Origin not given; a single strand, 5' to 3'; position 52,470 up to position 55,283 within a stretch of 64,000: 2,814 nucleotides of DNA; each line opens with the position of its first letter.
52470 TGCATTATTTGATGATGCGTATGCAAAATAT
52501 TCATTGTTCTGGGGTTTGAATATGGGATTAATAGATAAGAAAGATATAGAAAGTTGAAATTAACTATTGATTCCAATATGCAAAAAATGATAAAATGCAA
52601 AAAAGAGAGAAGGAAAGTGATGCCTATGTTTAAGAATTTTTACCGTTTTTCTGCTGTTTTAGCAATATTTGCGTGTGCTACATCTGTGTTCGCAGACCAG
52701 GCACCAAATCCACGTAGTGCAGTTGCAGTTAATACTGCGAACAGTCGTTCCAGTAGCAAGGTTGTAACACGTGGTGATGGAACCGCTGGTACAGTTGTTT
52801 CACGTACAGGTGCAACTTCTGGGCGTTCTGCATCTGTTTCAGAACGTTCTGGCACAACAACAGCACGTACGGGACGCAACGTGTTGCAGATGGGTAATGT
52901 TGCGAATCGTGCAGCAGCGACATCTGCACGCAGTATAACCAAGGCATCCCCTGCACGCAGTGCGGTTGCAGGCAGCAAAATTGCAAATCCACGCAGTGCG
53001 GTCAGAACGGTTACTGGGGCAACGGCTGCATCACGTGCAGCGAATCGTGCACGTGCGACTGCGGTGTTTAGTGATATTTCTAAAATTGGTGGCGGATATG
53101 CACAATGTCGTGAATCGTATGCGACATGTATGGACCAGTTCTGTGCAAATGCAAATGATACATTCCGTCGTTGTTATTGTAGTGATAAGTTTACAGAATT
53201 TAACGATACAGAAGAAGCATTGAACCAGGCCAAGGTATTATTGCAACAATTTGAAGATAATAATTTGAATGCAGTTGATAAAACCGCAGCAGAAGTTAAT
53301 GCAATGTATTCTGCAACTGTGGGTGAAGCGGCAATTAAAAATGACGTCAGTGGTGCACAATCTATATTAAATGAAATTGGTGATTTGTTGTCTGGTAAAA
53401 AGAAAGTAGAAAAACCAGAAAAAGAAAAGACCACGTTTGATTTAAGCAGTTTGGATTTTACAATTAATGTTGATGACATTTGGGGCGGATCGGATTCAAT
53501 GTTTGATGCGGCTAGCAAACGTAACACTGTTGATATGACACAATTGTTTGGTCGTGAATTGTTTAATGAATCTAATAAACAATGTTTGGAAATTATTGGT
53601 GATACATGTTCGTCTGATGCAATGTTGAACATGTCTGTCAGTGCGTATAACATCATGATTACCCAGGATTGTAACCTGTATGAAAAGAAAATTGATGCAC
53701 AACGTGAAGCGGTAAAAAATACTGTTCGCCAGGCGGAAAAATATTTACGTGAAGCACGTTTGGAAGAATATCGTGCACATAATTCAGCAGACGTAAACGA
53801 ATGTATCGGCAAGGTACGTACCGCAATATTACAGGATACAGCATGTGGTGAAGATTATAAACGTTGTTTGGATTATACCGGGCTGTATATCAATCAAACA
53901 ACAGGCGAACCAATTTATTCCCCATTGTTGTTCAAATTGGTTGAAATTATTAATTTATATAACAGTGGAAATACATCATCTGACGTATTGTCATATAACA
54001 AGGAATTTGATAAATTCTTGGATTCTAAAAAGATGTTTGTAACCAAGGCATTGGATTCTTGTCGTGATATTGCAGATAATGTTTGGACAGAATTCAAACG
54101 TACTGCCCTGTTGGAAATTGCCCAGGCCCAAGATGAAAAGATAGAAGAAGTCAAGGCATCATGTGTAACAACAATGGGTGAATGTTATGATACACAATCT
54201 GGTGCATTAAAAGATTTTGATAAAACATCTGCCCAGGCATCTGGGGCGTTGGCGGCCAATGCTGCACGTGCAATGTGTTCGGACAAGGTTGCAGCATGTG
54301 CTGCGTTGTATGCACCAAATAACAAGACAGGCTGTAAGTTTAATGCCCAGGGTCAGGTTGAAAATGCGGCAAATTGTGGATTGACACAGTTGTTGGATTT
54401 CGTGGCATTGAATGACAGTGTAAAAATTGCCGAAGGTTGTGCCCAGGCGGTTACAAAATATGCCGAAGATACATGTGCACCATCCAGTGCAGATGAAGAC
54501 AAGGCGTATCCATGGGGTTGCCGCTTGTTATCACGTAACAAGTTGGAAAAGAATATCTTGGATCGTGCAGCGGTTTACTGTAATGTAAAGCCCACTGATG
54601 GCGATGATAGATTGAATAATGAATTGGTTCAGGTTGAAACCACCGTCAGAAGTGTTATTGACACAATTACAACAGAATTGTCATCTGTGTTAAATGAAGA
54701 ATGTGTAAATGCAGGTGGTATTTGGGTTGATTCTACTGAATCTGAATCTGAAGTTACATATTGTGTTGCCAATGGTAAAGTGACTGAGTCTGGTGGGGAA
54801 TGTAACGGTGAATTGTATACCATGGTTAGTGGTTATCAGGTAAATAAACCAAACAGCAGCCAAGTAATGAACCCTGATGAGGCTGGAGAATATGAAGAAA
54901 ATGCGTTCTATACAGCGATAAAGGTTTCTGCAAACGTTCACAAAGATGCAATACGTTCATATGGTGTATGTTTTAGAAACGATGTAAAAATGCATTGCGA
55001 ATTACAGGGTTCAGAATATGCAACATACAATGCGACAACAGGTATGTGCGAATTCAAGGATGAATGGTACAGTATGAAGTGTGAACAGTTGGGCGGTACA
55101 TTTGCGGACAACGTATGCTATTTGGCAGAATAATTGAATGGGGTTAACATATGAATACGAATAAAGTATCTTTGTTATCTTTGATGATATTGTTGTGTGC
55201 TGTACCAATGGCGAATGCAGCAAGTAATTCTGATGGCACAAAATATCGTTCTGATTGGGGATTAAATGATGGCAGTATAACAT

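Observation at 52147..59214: Island of giant paralogous Cys-rich secreted proteins between rsmH and a tRNA cluster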

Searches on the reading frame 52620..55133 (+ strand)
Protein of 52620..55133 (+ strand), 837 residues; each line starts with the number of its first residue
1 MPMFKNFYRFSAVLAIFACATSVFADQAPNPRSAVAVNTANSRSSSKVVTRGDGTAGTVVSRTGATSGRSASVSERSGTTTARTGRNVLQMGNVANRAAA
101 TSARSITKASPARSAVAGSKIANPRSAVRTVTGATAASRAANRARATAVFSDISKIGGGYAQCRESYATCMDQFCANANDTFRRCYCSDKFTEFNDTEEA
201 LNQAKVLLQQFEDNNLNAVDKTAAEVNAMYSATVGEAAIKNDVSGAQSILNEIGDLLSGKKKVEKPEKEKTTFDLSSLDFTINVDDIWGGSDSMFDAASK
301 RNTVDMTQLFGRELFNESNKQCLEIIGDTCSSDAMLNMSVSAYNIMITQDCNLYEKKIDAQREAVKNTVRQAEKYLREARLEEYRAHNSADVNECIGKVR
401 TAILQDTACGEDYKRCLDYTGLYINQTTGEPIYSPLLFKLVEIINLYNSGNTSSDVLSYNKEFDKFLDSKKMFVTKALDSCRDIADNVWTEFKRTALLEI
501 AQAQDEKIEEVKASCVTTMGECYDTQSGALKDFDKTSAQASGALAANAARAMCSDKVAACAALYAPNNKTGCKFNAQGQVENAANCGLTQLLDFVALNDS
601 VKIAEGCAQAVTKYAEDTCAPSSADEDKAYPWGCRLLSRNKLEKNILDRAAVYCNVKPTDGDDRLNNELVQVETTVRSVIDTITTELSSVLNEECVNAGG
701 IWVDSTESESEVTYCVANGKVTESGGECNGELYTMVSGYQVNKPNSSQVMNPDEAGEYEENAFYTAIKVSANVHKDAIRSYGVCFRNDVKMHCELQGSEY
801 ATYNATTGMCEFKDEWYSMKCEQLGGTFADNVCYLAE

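Call 5: search_protein_families(library=pfam, proteins=[window:52620-55133:+], max_evalue=1)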
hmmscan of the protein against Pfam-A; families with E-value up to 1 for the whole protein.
window:52620-55133:+ (837 aa): 1 family
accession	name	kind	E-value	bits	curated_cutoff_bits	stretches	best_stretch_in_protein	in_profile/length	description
PF06160.17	EzrA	-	0.88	8.2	39.6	0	342-389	234-281/557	Septation ring formation regulator, EzrA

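Call 6: search_protein_families(library=ncbifam, proteins=[window:52620-55133:+], max_evalue=1)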
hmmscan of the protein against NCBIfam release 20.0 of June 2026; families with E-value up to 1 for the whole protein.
window:52620-55133:+ (837 aa): 0 families

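Call 7: find_homologous_proteins(query=window:52620-55133:+, max_evalue=0.001)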
Query window:52620-55133:+ (837 aa): 1119 proteins with E <= 0.001 among 8000 candidates; the best 120 are listed.
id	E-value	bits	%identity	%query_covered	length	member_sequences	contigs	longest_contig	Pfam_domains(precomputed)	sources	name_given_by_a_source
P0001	0.0e+0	1865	100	100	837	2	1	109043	-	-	-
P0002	0.0e+0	1423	77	100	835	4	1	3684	-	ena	-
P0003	0.0e+0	1053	60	99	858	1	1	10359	-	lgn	-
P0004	0.0e+0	1046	61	100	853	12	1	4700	-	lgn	-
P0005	0.0e+0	1045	59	100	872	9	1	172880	-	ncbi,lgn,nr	ncbi:MAG: hypothetical protein R8M71_01585 [Alphaproteobacteria bacterium]|nr:hypothetical protein [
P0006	0.0e+0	1037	59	100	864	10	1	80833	-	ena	-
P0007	0.0e+0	1036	59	100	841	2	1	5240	-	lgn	-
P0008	0.0e+0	1036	60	100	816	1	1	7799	-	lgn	-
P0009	0.0e+0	1035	60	100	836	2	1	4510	-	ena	-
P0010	0.0e+0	1032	59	100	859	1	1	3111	-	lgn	-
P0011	0.0e+0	1029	58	100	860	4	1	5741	-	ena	-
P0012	0.0e+0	1025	60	100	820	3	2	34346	-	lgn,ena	-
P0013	1.5e-298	1011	58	99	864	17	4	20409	-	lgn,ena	-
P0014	2.1e-295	1001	59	99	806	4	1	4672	-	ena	-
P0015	1.7e-293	994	58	98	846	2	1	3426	-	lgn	-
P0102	5.5e-225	768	48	99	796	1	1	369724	-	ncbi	-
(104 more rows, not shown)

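Call 8: find_encoding_contigs(protein=P0005, flank=10000, max_places=2)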
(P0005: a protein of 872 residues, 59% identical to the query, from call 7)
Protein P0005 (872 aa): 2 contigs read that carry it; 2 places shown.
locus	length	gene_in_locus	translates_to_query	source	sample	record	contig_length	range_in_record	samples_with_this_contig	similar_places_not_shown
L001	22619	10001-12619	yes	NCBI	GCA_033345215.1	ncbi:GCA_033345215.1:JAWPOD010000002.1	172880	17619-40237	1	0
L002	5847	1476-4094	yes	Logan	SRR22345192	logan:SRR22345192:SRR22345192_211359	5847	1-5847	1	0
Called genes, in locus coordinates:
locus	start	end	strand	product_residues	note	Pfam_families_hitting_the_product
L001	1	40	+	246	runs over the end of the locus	-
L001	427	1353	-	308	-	PF09612:HtrL_YibB (weak)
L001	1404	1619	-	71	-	-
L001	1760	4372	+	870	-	PF07517:SecA_DEAD, PF00270:DEAD (weak), PF01043:SecA_PP_bind, PF21090:P-loop_SecA, PF07516:SecA_SW, PF02810:SEC-C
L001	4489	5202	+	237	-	PF01636:APH (faint)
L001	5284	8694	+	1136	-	PF02811:PHP, PF07733:DNA_pol3_alpha, PF17657:DNA_pol3_finger, PF14579:HHH_6, PF01336:tRNA_anti-codon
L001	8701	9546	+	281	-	PF01795:Methyltransf_5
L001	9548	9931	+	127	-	-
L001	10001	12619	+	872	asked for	-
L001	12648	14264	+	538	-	-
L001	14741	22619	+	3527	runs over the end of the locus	PF09479:Flg_new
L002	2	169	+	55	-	?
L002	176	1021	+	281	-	PF01795:Methyltransf_5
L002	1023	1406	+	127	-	-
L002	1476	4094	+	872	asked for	-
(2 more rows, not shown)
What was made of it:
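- In L001, A is followed by a 3527-aa Flg_new protein (call 8).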

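Call 9: find_encoding_contigs(protein=P0102, flank=10000, max_places=2)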
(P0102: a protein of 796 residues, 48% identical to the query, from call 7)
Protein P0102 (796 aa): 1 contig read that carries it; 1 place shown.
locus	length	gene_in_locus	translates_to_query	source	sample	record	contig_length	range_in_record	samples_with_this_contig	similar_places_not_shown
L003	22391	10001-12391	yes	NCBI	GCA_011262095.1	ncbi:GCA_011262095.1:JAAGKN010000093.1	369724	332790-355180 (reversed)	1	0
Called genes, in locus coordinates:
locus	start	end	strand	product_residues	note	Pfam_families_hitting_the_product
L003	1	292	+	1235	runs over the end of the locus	PF07562:NCD3G (faint), PF23091:TNFR_ELAPOR1_6th (faint), PF09479:Flg_new, PF07699:Ephrin_rec_like (weak)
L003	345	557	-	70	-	-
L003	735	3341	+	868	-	PF07517:SecA_DEAD, PF00270:DEAD (faint), PF01043:SecA_PP_bind, PF21090:P-loop_SecA, PF07516:SecA_SW, PF02810:SEC-C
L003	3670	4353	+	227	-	-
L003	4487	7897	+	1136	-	PF02811:PHP, PF07733:DNA_pol3_alpha, PF17657:DNA_pol3_finger, PF14579:HHH_6, PF01336:tRNA_anti-codon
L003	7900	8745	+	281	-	PF01795:Methyltransf_5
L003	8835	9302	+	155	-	-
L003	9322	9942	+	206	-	-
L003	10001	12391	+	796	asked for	-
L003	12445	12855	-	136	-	PF01381:HTH_3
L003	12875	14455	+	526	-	PF01676:Metalloenzyme, PF06415:iPGM_N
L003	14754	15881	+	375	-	-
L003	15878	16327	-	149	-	PF00383:dCMP_cyt_deam_1, PF14437:MafB19-deam, PF14439:Bd3614-deam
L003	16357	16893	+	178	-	PF03602:Cons_hypoth95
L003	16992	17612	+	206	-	PF01386:Ribosomal_L25p, PF14693:Ribosomal_TL5_C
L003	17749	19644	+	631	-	PF00012:HSP70, PF06723:MreB_Mbl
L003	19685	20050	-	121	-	-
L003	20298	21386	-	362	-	PF00365:PFK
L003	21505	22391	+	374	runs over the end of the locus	PF01476:LysM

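Call 18: search_solved_structures(query=A1, max_evalue=10, show_alignments=2)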
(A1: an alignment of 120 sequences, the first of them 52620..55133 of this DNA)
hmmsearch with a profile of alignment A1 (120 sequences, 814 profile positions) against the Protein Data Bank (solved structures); distinct sequences matched with E-value up to 10: 0.

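Call 37: search_protein_representatives(alignment_id=A1)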
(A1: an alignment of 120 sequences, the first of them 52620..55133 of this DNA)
Query: 120 sequences, 814 profile positions. Proteins with E-value up to 0.001 (for the whole library): 885; up to 1e-10: 690; up to 1e-30: 426. The best 150 are listed.
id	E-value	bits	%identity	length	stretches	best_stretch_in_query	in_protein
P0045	1.2e-293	993.3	-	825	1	2-811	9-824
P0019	4.3e-283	958.4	-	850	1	5-813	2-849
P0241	1.1e-261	887.5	-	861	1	1-811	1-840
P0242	7.5e-259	878.2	-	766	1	10-810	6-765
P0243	3.3e-258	876.1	-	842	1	9-813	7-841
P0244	1.9e-256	870.3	-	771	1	1-811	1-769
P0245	8.9e-254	861.4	-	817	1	1-810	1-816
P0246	4.7e-251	852.4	-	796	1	8-812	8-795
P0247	1.8e-250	850.5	-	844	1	9-812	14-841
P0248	2.3e-250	850.1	-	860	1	16-810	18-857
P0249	1.3e-247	841.0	-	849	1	1-812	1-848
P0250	3.1e-245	833.2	-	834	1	14-811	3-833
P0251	3.3e-243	826.5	-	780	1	19-811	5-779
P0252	3.2e-241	819.9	-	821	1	1-811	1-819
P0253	1.3e-239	814.6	-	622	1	166-812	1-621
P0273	2.3e-200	684.7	-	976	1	11-768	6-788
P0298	5.7e-170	584.2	-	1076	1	12-757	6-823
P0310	3.8e-155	535.2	-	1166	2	4-629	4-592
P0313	1.8e-154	532.9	-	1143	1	19-810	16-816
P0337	3.5e-139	482.4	-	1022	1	23-711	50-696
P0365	6.7e-108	378.9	-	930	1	1-622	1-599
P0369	4.4e-105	369.6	-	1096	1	15-616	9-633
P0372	1.6e-104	367.8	-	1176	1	31-616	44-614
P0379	3.6e-102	360.0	-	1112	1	25-615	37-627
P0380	3.7e-102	359.9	-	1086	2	27-616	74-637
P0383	1.0e-101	358.5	-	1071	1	21-612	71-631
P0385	3.7e-101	356.6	-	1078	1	5-617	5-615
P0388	2.3e-100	354.0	-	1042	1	30-710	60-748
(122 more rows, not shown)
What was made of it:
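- The family has 885 clusters at 50% identity (call 37).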

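Call 38: predict_structure(alignment_id=A1)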
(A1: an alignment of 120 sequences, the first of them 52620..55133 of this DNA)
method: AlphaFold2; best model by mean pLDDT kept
length: 837 residues; sequences in the alignment: 120
mean_pLDDT: 74.1   pTM: 0.57
mean pLDDT of the five models: 74.1, 73.4, 72.5, 71.8, 68.9
residues with pLDDT >= 90: 293; 70-90: 274; 50-70: 83; < 50: 187
segments of 3 or more residues with pLDDT < 50: 1-4, 17-154, 226-230, 234-239, 269-293, 297-299
pLDDT, mean of each block of 10 residues (from residue 1): 47 49 34 35 33 36 34 32 33 34 31 32 31 34 37 60 94 83 86 88 86 69 49 48 73 83 66 41 43 49 76 92 91 91 92 89 84 80 81 94 95 95 95 90 82 79 96 95 93 93 92 90 88 68 80 87 71 75 72 84 90 95 95 95 92 81 78 90 96 95 83 83 82 70 59 77 93 88 91 90 91 94 94 88
secondary structure, 60 per line:
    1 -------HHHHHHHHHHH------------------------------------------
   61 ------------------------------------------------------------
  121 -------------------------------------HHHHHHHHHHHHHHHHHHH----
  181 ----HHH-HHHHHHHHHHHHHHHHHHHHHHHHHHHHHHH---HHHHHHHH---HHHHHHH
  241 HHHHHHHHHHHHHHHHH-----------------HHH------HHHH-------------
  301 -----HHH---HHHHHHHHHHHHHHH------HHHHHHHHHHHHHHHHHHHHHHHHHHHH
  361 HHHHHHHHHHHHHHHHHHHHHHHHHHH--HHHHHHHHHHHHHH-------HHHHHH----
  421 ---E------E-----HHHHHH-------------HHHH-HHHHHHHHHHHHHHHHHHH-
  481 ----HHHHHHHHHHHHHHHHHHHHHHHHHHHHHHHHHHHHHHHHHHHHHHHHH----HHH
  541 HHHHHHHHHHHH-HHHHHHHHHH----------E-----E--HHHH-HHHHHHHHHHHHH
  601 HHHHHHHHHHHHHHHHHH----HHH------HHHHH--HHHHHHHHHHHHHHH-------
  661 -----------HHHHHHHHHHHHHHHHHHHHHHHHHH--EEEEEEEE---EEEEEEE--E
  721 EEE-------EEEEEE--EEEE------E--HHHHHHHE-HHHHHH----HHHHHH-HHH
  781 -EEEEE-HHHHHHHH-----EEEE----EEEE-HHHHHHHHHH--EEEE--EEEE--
elements in order (helices of 4 or more, strands of 3 or more residues): H8-18 H158-176 H189-219 H223-230 H234-257 H284-287 H312-326 H333-387 H390-403 H411-416 H437-442 H456-459 H461-479 H485-533 H538-552 H554-563 H583-586 H588-618 H632-636 H639-653 H672-697 E700-707 E711-717 E720-723 E731-736 E739-742 H752-758 H761-766 H771-776 E782-786 H788-795 E801-804 E809-812 H814-823 E826-829 E832-835
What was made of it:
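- Closest known: Chlamydial cysteine-rich outer-membrane-complex protein OmcB. Different: A and B are predicted to be all-alpha (call 38).
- The AF2 model has pLDDT above 90 over most of residues 310-700 and contains 49- and 55-residue helices (call 38).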

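Call 40: find_related_loci(query=A1, collection=genome_contigs, flank=6000)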
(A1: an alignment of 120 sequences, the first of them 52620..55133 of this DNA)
Query A1 (837 aa) in genome_contigs; peptide patterns used: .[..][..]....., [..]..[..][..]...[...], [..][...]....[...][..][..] (x = any residue, [..] = any of these).
599 stretches matched a pattern (row limit reached: there are more); 568 encode a relative of the query (tblastn E <= 1e-3); the best 80 are kept; 80 distinct loci.
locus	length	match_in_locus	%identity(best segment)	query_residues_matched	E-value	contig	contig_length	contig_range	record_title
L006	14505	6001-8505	77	1-837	0e+0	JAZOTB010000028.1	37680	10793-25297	MAG: Candidatus Enterousia sp. isolate T1900045541_YK20190235.MAGScoT_cleanbin_000047 SGB_7810_k141_1654410, whole genom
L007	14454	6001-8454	60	3-837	0e+0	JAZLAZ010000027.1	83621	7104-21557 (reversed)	MAG: Candidatus Enterousia sp. isolate T1900045067_TC20190061.MAGScoT_cleanbin_000021 SGB_4608_k141_2918824, whole genom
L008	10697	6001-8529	59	3-834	0e+0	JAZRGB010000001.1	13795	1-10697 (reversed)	MAG: Candidatus Enterousia sp. isolate T1900045493_YK20190187.MAGScoT_cleanbin_000028 SGB_7394_k141_971520, whole genome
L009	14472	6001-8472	58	4-834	0e+0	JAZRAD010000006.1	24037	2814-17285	MAG: Candidatus Enterousia sp. isolate T1900045145_TC20190139.MAGScoT_cleanbin_000014 SGB_4937_k141_3079653, whole genom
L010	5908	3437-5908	56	3-805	0e+0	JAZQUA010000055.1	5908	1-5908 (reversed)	MAG: Candidatus Enterousia sp. isolate T1900045184_TC20190180.MAGScoT_cleanbin_000030 SGB_9218_k141_84917, whole genome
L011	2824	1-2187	61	106-837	0e+0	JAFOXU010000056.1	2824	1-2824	MAG: Alphaproteobacteria bacterium isolate RGIG896 Dairy_cattle_Rectum-3__c91601, whole genome shotgun sequence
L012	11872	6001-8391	52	3-834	0e+0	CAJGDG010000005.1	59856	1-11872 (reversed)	MAG: uncultured Alphaproteobacteria bacterium isolate MAG60 genome assembly, contig: k141_2013914_length_59856_cov_13.03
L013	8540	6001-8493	51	3-835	0e+0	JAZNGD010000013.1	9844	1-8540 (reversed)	MAG: Candidatus Enterousia sp. isolate T1900044708_TS20190174.MAGScoT_cleanbin_000035 SGB_1823_k141_660178, whole genome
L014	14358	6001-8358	52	3-837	0e+0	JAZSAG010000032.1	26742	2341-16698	MAG: Candidatus Enterousia sp. isolate T1900044938_TS20190404.MAGScoT_cleanbin_000029 SGB_3452_k141_499751, whole genome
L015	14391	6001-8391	52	5-836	0e+0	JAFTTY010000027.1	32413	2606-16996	MAG: Alphaproteobacteria bacterium isolate RGIG4147 Roe_deer_Colon-1__c520840, whole genome shotgun sequence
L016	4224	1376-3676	50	5-835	0e+0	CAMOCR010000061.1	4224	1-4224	MAG: uncultured Alphaproteobacteria bacterium isolate SRR873604_bin.19_metaWRAP_v1.3_MAG genome assembly, contig: NODE_7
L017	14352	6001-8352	49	7-835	0e+0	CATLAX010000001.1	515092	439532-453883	MAG TPA_asm: uncultured Alphaproteobacteria bacterium isolate MGG05853_1680015463 genome assembly, contig: ERR3199562_4,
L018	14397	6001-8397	50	6-836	0e+0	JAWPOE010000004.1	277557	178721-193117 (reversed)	MAG: Alphaproteobacteria bacterium isolate KA0040-166 k141_717157, whole genome shotgun sequence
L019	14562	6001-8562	48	4-835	0e+0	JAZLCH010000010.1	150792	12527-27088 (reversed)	MAG: Candidatus Enterousia sp. isolate T1900045051_TC20190044.MAGScoT_cleanbin_000024 SGB_4527_k141_5043767, whole genom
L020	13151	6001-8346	50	6-837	0e+0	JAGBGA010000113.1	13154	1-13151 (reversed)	MAG: Alphaproteobacteria bacterium isolate RGIG9085 Water_deer_Rectum.Co__c1399172, whole genome shotgun sequence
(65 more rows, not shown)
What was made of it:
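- Organism titles name Candidatus Enterousia or uncultured Alphaproteobacteria (call 40).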
